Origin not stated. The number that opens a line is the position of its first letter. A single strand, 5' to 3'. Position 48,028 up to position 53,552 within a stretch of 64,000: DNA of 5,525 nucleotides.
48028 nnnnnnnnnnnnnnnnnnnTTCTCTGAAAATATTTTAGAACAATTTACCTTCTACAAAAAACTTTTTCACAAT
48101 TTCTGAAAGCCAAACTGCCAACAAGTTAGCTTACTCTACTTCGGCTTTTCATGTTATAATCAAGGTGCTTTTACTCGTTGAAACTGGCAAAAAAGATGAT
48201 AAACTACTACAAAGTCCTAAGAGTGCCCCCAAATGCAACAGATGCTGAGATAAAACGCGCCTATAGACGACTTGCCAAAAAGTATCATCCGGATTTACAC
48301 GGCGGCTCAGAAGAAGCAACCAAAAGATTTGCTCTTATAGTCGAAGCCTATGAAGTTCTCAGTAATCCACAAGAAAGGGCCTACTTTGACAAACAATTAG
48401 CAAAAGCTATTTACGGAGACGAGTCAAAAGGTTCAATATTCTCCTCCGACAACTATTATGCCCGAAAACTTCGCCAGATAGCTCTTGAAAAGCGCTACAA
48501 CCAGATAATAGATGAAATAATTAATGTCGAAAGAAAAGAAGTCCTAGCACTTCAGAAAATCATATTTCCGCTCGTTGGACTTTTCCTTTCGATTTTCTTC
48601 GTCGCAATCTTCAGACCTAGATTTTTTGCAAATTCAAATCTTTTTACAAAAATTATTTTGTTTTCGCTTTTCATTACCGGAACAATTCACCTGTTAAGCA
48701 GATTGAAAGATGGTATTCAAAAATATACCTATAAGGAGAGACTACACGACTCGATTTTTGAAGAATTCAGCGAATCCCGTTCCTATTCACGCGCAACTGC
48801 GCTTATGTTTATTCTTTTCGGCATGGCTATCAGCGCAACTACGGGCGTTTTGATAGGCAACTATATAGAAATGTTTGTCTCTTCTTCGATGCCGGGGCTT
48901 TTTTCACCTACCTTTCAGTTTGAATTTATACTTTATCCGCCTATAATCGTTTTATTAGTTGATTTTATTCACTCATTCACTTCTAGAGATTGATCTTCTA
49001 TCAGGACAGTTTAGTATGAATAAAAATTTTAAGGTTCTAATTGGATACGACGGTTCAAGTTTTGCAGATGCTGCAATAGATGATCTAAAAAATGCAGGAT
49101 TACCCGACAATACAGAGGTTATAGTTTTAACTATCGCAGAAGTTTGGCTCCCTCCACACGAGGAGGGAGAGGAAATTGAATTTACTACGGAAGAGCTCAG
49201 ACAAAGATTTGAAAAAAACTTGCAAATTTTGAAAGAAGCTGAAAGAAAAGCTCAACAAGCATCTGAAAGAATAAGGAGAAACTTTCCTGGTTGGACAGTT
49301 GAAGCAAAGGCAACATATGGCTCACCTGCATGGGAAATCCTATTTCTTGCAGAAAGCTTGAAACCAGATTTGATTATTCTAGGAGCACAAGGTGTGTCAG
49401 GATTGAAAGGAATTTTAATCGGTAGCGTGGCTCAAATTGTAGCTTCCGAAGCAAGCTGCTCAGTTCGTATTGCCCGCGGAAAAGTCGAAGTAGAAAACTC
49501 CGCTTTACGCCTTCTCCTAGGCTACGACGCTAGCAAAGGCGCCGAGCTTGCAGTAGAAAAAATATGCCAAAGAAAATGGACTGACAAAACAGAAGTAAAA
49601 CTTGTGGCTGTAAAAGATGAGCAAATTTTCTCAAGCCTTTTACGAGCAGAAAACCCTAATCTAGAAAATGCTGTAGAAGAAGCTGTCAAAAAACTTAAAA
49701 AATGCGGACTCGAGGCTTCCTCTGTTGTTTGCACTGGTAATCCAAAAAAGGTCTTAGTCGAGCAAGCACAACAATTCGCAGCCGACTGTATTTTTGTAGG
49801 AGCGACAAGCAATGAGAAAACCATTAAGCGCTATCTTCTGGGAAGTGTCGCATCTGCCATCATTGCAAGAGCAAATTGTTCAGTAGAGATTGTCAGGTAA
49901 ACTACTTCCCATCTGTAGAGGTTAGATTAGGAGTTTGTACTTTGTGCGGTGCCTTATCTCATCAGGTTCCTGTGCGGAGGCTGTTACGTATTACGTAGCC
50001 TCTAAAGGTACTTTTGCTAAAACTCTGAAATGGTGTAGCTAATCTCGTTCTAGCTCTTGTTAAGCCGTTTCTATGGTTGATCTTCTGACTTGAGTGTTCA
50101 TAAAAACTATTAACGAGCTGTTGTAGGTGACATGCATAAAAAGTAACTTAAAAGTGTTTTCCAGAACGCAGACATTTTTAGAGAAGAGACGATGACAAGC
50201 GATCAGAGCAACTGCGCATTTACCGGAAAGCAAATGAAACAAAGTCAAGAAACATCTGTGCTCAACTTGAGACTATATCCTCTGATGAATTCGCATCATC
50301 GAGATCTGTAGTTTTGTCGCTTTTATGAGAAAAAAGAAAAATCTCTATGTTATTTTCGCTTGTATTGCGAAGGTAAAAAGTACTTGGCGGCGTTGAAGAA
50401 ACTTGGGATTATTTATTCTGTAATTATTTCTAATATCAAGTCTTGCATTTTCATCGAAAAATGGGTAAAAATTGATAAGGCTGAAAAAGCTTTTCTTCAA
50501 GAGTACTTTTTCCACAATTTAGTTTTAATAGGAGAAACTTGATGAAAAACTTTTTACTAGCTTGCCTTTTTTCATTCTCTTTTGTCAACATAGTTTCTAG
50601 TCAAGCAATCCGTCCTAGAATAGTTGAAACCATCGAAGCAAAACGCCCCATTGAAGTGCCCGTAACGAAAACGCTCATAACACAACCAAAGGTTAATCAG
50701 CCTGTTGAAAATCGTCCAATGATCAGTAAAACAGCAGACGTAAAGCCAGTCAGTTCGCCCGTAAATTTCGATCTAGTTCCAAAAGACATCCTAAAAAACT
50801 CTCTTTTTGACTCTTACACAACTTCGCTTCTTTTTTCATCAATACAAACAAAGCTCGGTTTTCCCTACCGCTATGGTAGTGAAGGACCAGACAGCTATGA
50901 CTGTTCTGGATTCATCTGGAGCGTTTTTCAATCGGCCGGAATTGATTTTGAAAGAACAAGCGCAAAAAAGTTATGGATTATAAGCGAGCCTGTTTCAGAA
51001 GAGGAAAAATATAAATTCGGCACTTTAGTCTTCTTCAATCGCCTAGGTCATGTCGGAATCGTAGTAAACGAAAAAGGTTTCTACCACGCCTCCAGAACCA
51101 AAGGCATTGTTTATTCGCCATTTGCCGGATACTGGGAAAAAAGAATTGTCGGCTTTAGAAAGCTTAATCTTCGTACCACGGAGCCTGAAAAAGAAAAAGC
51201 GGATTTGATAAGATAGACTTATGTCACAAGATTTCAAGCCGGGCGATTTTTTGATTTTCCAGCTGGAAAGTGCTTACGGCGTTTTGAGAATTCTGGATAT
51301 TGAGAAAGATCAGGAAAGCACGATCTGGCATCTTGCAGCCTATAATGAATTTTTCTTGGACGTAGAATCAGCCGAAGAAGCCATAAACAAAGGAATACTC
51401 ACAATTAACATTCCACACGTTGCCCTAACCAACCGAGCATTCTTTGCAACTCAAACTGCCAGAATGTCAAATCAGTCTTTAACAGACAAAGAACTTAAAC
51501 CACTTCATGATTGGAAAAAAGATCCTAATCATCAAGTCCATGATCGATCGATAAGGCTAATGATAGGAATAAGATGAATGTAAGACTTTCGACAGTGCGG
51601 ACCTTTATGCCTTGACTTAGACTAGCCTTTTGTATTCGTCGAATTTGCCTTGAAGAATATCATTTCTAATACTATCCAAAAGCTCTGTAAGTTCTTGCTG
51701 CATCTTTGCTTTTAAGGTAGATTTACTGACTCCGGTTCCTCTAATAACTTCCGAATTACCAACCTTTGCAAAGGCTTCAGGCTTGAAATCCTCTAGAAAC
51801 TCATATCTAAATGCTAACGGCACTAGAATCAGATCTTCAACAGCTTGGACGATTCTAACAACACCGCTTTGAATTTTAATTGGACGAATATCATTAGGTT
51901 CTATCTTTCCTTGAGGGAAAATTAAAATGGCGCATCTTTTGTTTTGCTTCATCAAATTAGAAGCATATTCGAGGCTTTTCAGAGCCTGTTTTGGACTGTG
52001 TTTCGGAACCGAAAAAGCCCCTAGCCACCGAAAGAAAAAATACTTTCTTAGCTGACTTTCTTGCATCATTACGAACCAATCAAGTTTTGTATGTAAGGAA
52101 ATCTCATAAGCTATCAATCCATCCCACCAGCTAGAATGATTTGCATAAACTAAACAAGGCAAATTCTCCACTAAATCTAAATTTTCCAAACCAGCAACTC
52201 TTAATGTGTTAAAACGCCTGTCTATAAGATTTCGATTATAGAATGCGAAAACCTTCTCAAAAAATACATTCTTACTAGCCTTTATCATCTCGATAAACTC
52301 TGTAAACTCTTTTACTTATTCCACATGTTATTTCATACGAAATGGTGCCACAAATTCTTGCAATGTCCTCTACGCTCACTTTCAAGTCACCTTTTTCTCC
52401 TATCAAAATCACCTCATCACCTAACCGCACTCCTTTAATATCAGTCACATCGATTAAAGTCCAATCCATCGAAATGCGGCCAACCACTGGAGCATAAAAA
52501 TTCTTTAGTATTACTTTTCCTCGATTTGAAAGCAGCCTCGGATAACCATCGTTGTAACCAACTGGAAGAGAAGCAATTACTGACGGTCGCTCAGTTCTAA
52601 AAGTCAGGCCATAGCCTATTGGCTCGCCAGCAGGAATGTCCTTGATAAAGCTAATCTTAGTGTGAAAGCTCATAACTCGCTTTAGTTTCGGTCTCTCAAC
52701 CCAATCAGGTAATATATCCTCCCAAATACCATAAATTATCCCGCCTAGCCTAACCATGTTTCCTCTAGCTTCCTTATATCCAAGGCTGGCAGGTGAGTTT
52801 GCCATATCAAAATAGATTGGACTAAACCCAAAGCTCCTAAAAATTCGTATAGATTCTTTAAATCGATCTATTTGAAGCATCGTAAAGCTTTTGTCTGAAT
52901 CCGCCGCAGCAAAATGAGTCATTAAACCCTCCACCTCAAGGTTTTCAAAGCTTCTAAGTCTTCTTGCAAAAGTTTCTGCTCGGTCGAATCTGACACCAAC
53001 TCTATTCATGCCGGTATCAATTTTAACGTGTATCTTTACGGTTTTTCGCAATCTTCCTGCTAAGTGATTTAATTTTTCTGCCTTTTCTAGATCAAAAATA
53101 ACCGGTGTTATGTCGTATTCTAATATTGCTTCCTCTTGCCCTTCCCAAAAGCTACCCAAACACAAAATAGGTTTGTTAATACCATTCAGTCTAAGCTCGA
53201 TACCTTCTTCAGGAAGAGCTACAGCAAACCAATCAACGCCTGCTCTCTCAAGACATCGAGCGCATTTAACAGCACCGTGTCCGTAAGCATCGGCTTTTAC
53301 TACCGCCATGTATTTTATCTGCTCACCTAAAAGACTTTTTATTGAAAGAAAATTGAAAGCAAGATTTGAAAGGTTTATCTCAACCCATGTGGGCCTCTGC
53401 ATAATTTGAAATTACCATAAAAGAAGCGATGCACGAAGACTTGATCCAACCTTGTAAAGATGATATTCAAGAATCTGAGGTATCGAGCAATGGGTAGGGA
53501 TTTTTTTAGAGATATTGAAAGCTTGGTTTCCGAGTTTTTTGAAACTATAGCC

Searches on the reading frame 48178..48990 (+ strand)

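Call 59: search_protein_families(library=pfam, proteins=[window:48178-48990:+], max_evalue=0.00001)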
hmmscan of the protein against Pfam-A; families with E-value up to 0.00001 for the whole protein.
window:48178-48990:+ (271 aa): 1 family
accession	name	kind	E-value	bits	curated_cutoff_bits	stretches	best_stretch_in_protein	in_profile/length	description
PF00226.36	DnaJ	-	1.7e-24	86.1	27.8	1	9-71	1-63/63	DnaJ domain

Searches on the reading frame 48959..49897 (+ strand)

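Call 59: search_protein_families(library=pfam, proteins=[window:48959-49897:+], max_evalue=0.00001)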
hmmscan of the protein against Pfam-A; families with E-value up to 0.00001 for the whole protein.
window:48959-49897:+ (313 aa): 1 family
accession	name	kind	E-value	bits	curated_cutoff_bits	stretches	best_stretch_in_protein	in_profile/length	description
PF00582.32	Usp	-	1.6e-37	129.6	24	2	25-172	4-140/141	Universal stress protein family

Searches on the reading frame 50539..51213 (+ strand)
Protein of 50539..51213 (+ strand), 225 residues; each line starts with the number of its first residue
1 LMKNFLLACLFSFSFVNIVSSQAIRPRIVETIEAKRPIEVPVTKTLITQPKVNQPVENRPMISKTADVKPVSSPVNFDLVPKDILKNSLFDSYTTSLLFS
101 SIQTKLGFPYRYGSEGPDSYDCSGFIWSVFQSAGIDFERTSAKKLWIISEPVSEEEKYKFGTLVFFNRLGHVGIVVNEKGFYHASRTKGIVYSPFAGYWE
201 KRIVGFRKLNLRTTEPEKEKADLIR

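Call 59: search_protein_families(library=pfam, proteins=[window:50539-51213:+], max_evalue=0.00001)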
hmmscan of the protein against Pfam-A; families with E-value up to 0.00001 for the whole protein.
window:50539-51213:+ (225 aa): 1 family
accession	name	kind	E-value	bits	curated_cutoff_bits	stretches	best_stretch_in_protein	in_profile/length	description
PF00877.26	NLPC_P60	-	3.1e-18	66.1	23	1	107-207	1-104/105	NlpC/P60 family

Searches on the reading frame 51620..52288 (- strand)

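Call 60: search_protein_families(library=pfam, proteins=[window:51620-52288:-], max_evalue=0.00001)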
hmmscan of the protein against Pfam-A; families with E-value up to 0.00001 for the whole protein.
window:51620-52288:- (223 aa): 1 family
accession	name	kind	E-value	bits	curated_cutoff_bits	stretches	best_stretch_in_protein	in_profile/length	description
PF01553.26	Acyltransferase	-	5.4e-12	46.1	23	1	30-160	3-131/132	Acyltransferase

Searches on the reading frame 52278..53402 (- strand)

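Call 60: search_protein_families(library=pfam, proteins=[window:52278-53402:-], max_evalue=0.00001)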
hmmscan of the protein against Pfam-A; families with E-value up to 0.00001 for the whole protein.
window:52278-53402:- (375 aa): 2 families
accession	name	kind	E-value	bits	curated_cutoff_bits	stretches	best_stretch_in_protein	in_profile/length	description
PF01168.26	Ala_racemase_N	-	1e-66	225.2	24.1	1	9-226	1-218/220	Alanine racemase, N-terminal domain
PF00842.27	Ala_racemase_C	-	1.3e-45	154.5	25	1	243-370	1-127/127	Alanine racemase, C-terminal domain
